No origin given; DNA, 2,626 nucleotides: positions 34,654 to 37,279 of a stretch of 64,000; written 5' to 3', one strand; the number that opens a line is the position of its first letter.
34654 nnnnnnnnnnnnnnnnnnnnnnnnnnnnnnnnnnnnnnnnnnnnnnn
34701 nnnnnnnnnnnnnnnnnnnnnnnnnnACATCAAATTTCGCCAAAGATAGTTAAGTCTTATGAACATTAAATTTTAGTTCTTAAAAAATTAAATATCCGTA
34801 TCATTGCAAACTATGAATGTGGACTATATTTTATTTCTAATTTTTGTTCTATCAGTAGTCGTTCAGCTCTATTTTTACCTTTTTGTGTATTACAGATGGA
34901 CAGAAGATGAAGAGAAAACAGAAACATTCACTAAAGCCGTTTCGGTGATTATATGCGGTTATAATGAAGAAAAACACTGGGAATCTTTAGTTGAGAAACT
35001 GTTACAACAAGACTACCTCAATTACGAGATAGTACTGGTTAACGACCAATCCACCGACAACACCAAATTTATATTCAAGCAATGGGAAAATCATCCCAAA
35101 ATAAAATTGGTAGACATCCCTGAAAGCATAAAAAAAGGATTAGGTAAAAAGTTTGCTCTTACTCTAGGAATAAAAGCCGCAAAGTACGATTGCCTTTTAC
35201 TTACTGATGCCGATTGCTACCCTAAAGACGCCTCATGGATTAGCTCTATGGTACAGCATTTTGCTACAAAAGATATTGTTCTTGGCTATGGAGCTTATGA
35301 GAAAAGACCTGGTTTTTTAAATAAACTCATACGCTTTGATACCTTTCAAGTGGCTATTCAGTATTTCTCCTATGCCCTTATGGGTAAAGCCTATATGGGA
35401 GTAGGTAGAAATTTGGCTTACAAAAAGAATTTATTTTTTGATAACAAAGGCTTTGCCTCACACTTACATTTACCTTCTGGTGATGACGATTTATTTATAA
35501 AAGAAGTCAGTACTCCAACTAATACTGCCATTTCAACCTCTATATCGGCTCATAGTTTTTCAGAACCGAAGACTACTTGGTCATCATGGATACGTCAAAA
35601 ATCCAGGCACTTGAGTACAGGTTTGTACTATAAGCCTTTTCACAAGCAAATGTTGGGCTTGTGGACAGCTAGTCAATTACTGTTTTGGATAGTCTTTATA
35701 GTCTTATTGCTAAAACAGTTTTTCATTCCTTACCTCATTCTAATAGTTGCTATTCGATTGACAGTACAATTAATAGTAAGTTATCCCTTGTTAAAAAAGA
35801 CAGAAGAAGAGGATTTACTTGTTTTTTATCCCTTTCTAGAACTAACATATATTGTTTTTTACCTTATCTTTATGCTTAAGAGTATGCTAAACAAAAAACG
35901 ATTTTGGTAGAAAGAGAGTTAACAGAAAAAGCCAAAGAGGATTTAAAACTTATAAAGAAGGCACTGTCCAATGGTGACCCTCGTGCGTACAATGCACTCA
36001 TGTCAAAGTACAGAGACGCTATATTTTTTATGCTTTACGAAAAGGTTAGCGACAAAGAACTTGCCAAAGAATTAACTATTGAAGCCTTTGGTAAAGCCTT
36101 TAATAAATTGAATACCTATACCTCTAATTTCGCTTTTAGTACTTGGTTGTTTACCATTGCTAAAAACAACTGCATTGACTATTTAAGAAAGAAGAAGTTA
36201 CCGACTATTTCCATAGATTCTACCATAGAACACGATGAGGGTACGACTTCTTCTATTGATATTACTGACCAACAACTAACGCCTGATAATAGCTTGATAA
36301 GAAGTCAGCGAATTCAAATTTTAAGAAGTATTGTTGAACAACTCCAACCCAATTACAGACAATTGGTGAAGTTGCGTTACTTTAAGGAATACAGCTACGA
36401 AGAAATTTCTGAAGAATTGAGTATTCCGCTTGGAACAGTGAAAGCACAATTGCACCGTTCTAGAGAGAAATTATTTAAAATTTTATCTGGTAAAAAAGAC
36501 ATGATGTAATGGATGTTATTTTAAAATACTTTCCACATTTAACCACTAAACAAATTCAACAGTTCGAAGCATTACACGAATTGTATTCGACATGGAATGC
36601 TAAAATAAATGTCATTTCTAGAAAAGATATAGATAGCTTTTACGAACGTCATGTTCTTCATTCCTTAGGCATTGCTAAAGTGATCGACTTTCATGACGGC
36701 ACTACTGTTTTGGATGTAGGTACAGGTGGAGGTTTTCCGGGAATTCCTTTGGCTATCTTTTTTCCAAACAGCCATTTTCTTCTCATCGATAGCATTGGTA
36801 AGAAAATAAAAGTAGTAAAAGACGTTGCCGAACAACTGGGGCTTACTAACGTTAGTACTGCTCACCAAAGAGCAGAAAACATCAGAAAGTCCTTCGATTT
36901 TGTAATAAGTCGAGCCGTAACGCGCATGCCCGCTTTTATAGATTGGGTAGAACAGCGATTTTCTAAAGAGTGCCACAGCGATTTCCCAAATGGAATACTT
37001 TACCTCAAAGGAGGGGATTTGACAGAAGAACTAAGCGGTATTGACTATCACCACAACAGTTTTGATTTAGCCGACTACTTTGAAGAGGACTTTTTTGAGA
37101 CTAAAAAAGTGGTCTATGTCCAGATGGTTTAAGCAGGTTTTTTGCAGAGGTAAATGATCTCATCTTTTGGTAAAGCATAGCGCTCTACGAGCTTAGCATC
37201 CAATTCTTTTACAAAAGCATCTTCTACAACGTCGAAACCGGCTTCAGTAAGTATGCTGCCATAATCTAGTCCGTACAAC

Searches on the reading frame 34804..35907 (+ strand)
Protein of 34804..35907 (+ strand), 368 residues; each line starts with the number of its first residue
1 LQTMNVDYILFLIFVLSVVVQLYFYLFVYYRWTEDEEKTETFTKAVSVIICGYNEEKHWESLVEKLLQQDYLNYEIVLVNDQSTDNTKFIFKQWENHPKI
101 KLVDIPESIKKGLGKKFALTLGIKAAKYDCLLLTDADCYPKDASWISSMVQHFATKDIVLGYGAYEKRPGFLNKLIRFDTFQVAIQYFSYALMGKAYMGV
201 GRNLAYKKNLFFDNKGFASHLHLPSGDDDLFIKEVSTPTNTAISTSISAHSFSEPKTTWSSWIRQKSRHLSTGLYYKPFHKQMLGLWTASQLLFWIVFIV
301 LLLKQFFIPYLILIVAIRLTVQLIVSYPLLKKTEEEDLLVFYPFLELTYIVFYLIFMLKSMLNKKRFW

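Call 48: search_protein_families(library=pfam, proteins=[window:34804-35907:+], max_evalue=0.00001)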
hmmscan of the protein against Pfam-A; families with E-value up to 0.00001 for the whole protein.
window:34804-35907:+ (368 aa): 2 families
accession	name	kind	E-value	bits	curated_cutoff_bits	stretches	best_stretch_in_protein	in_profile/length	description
PF00535.33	Glycos_transf_2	-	1.2e-21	77.9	23.3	1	47-171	1-123/168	Glycosyl transferase family 2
PF13641.12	Glyco_tranf_2_3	-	1.6e-09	38.6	27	1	46-156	3-114/230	Glycosyltransferase like family 2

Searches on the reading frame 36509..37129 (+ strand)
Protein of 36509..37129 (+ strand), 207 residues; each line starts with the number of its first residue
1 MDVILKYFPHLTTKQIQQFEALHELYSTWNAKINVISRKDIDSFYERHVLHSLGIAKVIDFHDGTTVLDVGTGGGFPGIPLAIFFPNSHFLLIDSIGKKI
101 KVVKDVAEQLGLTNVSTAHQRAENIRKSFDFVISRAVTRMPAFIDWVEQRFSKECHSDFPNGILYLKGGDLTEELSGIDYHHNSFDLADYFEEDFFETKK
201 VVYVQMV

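Call 48: search_protein_families(library=pfam, proteins=[window:36509-37129:+], max_evalue=0.00001)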
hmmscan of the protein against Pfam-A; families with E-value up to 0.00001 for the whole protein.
window:36509-37129:+ (207 aa): 3 families
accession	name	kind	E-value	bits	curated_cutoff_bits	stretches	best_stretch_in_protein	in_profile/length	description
PF02527.21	GidB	-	3.2e-38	131.4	27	1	15-175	1-156/184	rRNA small subunit methyltransferase G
PF13847.12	Methyltransf_31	-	3.6e-12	46.6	27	1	62-138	2-84/145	Methyltransferase domain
PF13649.12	Methyltransf_25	-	4.3e-06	27.8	27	0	67-136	1-73/97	Methyltransferase domain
